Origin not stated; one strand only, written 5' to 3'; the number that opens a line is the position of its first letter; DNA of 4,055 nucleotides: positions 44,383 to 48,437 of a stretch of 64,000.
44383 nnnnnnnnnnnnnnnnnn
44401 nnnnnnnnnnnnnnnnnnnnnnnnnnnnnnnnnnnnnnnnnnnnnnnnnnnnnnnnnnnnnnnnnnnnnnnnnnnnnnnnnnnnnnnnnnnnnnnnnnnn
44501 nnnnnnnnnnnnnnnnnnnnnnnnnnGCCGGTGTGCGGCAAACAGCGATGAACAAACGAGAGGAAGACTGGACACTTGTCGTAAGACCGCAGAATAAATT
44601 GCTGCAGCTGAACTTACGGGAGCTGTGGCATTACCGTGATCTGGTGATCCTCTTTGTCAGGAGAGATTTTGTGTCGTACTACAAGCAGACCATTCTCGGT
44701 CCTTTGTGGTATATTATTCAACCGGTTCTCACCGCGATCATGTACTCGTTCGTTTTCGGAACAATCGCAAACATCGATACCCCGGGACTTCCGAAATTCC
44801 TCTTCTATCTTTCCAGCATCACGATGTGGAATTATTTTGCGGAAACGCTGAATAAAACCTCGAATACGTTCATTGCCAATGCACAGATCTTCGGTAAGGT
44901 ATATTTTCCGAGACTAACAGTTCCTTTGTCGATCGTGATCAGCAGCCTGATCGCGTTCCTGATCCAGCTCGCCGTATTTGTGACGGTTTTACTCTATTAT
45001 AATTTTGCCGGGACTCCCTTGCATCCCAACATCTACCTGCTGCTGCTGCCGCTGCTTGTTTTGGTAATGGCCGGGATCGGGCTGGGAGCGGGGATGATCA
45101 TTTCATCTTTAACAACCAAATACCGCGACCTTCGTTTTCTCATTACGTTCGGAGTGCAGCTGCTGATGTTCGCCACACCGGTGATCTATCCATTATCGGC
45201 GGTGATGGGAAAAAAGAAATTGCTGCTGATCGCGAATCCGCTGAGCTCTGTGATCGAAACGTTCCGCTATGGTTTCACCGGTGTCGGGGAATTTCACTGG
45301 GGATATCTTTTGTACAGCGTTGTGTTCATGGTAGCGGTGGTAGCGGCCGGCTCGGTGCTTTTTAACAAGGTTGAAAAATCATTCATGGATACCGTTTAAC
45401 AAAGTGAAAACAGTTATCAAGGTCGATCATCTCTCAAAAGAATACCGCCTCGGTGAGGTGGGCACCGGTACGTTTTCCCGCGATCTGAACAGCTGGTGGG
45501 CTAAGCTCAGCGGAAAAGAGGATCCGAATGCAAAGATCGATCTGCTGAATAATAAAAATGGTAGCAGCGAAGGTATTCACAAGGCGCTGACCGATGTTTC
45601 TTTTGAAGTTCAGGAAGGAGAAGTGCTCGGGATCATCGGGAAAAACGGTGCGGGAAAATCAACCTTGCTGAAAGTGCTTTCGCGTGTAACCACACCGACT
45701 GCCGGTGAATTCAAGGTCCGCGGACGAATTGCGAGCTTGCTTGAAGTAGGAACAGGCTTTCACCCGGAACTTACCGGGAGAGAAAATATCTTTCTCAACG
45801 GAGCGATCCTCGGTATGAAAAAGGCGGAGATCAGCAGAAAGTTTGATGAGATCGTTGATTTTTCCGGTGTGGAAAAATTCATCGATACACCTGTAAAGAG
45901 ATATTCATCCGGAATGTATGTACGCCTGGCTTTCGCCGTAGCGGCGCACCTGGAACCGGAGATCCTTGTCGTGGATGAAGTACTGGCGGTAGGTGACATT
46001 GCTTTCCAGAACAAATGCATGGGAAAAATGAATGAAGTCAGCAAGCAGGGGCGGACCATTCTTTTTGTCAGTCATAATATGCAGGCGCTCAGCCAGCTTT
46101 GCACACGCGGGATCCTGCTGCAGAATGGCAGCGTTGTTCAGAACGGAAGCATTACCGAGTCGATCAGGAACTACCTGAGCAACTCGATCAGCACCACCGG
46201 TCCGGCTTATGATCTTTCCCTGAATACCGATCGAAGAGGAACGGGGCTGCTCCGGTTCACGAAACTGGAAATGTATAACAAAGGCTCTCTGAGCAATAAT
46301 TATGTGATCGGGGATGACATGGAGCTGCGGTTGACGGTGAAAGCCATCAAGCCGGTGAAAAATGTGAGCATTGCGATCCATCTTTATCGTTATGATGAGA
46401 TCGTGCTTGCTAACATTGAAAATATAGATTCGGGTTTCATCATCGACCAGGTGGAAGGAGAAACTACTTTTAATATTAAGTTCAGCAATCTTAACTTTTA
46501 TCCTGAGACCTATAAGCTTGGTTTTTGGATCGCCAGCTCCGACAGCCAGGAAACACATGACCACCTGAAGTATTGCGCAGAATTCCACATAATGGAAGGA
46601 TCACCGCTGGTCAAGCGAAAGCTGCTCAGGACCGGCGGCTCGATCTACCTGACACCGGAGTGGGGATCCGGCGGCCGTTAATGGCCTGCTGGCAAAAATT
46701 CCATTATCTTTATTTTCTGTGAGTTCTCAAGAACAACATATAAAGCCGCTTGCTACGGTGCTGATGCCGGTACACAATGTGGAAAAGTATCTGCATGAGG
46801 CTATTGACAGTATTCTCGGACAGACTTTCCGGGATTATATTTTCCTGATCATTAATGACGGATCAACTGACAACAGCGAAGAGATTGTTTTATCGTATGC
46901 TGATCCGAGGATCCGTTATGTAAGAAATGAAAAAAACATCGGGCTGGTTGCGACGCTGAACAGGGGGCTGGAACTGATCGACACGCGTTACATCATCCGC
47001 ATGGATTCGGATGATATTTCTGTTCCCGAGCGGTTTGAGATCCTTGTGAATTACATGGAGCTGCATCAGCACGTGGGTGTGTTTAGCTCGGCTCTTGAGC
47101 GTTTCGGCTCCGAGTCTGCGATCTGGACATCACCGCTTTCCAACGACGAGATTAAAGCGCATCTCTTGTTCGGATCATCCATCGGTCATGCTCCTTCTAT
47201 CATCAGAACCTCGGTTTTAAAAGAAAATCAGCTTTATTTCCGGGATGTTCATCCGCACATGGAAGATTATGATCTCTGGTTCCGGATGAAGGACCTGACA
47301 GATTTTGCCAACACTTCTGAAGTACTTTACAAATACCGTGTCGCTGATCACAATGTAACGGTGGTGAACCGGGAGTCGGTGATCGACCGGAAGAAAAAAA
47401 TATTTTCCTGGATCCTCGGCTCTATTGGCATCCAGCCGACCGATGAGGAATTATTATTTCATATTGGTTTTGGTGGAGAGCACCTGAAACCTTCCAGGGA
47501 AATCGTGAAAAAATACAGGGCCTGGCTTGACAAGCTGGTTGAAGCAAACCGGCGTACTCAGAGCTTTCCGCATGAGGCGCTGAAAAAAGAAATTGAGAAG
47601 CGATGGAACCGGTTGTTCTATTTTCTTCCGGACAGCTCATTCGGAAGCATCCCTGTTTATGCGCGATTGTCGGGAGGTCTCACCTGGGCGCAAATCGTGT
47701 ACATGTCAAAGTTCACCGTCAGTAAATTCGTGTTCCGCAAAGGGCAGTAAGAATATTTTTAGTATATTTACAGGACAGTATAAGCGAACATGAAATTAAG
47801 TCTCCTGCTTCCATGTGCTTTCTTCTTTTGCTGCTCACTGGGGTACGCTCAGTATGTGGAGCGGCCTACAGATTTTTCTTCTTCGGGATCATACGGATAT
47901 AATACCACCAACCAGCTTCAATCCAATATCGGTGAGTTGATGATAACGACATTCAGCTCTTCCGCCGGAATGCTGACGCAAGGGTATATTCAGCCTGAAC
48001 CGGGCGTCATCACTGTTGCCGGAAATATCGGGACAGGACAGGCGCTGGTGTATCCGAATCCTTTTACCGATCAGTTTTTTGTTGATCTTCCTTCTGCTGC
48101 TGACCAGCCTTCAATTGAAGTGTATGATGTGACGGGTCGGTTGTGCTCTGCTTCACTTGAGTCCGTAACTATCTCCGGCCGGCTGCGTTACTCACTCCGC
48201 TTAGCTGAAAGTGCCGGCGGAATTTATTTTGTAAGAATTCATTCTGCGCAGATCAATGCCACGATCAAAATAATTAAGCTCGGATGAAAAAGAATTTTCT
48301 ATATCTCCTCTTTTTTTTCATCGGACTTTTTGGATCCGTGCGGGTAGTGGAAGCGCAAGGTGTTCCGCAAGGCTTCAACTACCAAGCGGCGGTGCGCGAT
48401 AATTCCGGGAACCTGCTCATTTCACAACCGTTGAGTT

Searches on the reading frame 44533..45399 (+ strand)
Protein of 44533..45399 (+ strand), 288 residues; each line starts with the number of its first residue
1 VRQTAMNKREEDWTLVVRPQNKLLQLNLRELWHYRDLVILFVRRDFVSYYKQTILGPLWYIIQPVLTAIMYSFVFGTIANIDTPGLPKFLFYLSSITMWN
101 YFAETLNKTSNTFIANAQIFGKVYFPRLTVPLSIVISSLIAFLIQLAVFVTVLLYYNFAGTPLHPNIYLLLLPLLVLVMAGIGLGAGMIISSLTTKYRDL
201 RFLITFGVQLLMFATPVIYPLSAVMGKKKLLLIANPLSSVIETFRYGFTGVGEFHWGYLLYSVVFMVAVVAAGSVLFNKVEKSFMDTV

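Call 24: search_protein_families(library=ncbifam, proteins=[window:44533-45399:+], max_evalue=0.001)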
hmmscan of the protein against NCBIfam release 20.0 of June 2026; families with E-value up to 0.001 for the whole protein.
window:44533-45399:+ (288 aa): 2 families
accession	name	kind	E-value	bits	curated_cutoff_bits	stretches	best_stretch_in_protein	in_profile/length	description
NF050109.1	galactan_ABC_perm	equivalog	2.1e-17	63.5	380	1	28-270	14-255/272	galactan export ABC transporter permease subunit Wzm/RfbD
NF050053.1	CapPschTportKpsM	equivalog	3.6e-09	37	300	1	40-273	8-243/257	capsule polysaccharide transporter KpsM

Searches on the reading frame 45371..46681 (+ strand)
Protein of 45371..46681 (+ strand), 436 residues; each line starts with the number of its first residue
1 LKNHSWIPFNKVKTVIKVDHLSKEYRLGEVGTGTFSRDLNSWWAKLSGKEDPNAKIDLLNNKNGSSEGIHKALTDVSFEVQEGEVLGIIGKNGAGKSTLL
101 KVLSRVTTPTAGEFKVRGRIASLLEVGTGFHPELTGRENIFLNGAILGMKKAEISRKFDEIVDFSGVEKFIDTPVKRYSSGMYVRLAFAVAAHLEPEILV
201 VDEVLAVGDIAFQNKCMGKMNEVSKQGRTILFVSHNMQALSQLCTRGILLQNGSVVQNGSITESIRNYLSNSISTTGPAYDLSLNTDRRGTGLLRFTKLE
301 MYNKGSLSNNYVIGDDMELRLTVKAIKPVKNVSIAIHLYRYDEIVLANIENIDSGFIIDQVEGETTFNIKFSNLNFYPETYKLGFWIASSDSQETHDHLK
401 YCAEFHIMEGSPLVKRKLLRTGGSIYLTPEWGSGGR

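Call 24: search_protein_families(library=ncbifam, proteins=[window:45371-46681:+], max_evalue=0.001)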
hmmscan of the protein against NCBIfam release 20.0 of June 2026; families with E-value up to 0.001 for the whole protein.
window:45371-46681:+ (436 aa): 183 families (the best 25 are shown)
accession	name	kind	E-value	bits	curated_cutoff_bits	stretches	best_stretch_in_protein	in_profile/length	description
NF010065.0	PRK13545.1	equivalog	7e-64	216.4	538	1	66-268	33-234/549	teichoic acids export protein ATP-binding subunit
NF050108.1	galactan_ABC_ATP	equivalog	4.1e-55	186.6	400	1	68-270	40-242/244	galactan export ABC transporter ATP-binding subunit Wzt/RfbE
NF010066.0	PRK13546.1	equivalog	4.7e-49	167.1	320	1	71-268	38-234/264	teichoic acids export ABC transporter ATP-binding subunit TagH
TIGR01188.1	drrA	subfamily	9.6e-35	120.3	312.45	1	71-264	7-211/302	daunorubicin resistance ABC transporter, ATP-binding protein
TIGR04521.1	ECF_ATPase_2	equivalog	1.7e-28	99.5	330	2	138-266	104-234/279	energy-coupling factor transporter ATPase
NF010059.0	PRK13536.1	equivalog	3.1e-26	91.9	549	1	70-266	56-263/342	nodulation factor ABC transporter ATP-binding protein NodI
TIGR01186.1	proV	subfamily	1.2e-25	90.5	326.6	1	68-268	4-221/363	betaine/proline/choline family ABC transporter ATP-binding protein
NF010060.0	PRK13537.1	equivalog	3.2e-25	88.7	521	1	71-266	29-235/314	nodulation factor ABC transporter ATP-binding protein NodI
TIGR01288.1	nodI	equivalog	2.3e-24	86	424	1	67-262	14-220/303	nodulation factor ABC transporter ATP-binding protein NodI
TIGR04520.1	ECF_ATPase_1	equivalog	3.6e-24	85.6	315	2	147-264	106-223/269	energy-coupling factor transporter ATPase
NF047568.1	PSM_export_PmtC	equivalog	9.5e-24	84.4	375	1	69-264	12-207/290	phenol-soluble modulin export ABC transporter ATP-binding protein PmtC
TIGR02673.1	FtsE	equivalog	8.1e-23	81.2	264.85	2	133-253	93-213/214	cell division ATP-binding protein FtsE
NF010068.0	PRK13548.1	equivalog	2e-22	79.6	261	2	70-119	18-67/261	heme ABC transporter ATP-binding protein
NF010170.0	PRK13651.1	equivalog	2.2e-22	79.4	432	2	137-266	124-254/308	cobalt transporter ATP-binding subunit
NF033858.1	ABC2_perm_RbbA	equivalog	5.6e-22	77.5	1050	1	71-264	280-484/909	ribosome-associated ATPase/putative transporter RbbA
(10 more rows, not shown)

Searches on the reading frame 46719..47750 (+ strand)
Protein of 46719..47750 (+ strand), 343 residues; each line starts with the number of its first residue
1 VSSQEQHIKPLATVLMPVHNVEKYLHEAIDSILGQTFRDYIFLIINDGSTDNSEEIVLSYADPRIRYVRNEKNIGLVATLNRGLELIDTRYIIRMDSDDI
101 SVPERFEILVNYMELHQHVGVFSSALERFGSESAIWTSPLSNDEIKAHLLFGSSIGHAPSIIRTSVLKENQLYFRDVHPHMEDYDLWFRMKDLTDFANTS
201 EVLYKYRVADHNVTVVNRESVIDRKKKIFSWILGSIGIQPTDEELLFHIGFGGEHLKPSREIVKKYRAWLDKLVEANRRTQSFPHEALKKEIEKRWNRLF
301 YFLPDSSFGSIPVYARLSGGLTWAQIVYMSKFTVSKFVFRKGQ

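Call 24: search_protein_families(library=ncbifam, proteins=[window:46719-47750:+], max_evalue=0.001)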
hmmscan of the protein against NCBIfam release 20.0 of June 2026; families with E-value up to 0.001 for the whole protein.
window:46719-47750:+ (343 aa): 19 families
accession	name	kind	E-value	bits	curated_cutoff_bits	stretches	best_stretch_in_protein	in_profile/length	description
NF053739.1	GlytfEpsEBac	equivalog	4.7e-32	111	450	1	12-210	3-206/265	glycosyltransferase EpsE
NF047683.1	TeichurnBiosyTuaG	equivalog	1.7e-19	70.5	400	1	8-123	4-121/252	teichuronic acid biosynthesis protein TuaG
NF007482.0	PRK10073.1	equivalog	1.8e-17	63.4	423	1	9-116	5-112/334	glycosyltransferase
NF007453.0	PRK10018.1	equivalog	1.4e-14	54.4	382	1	9-121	5-120/280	colanic acid biosynthesis glycosyltransferase WcaA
TIGR03937.1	PgaC_IcaA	equivalog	1.6e-14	53.7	422.3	1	6-121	41-158/407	poly-beta-1,6-N-acetyl-D-glucosamine synthase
TIGR04017.1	WcaA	equivalog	1.9e-14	54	495.75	1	9-123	4-121/279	colanic acid biosynthesis glycosyltransferase WcaA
NF050050.1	ProtGlycPglI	equivalog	1e-12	48.1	500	1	10-170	2-168/306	GalNAc(5)-diNAcBac-PP-undecaprenol beta-1,3-glucosyltransferase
NF041394.1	GtaseAglG_Halo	equivalog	5.3e-09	35.8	440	1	17-121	8-115/304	glucosyl-dolichyl phosphate glucuronosyltransferase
TIGR03111.1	glyc2_xrt_Gpos1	hypoth_equivalog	5e-08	32.2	363.95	1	9-121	48-164/439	TIGR03111 family XrtG-associated glycosyltransferase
TIGR03965.1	mycofact_glyco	equivalog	5.6e-08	32.1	280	1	9-103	73-169/467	mycofactocin biosynthesis glycosyltransferase MftF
TIGR04440.1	glyco_TIGR04440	domain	1.1e-07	31.8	70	1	13-123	3-116/215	TIGR00180 family glycosyltransferase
NF041875.1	EPS_EpsD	equivalog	4.8e-07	29.5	370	1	14-118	3-106/325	exopolysaccharide biosynthesis glycosyltransferase EpsD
NF047588.1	GlcsyltransPgfSStrep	equivalog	5.5e-07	29.1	500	1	14-112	5-109/308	glycosyltransferase PgfS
NF038302.1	EPS_HpsE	equivalog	5.5e-05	22.3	300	1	13-126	4-124/307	hormogonium polysaccharide biosynthesis glycosyltransferase HpsE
NF007986.1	PRK10714.1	equivalog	5.7e-05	22.3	529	1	13-114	9-116/316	undecaprenyl-phosphate 4-deoxy-4-formamido-L-arabinose transferase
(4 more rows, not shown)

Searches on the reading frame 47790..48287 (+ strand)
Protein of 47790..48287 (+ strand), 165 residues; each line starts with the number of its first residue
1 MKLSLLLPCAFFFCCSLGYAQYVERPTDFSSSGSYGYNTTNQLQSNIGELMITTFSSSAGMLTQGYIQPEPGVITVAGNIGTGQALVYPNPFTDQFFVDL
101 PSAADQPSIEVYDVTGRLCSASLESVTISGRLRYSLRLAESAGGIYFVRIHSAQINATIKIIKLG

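Call 24: search_protein_families(library=ncbifam, proteins=[window:47790-48287:+], max_evalue=0.001)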
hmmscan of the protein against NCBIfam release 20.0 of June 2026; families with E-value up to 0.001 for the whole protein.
window:47790-48287:+ (165 aa): 2 families
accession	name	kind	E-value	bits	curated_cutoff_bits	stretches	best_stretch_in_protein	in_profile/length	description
TIGR04183.1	Por_Secre_tail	domain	2.5e-11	43.4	23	1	87-163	1-71/72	T9SS type A sorting domain-containing protein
NF038113.1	T9SSA_dep_M36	equivalog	8.3e-09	34.1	885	1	80-162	788-867/869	T9SS-dependent M36 family metallopeptidase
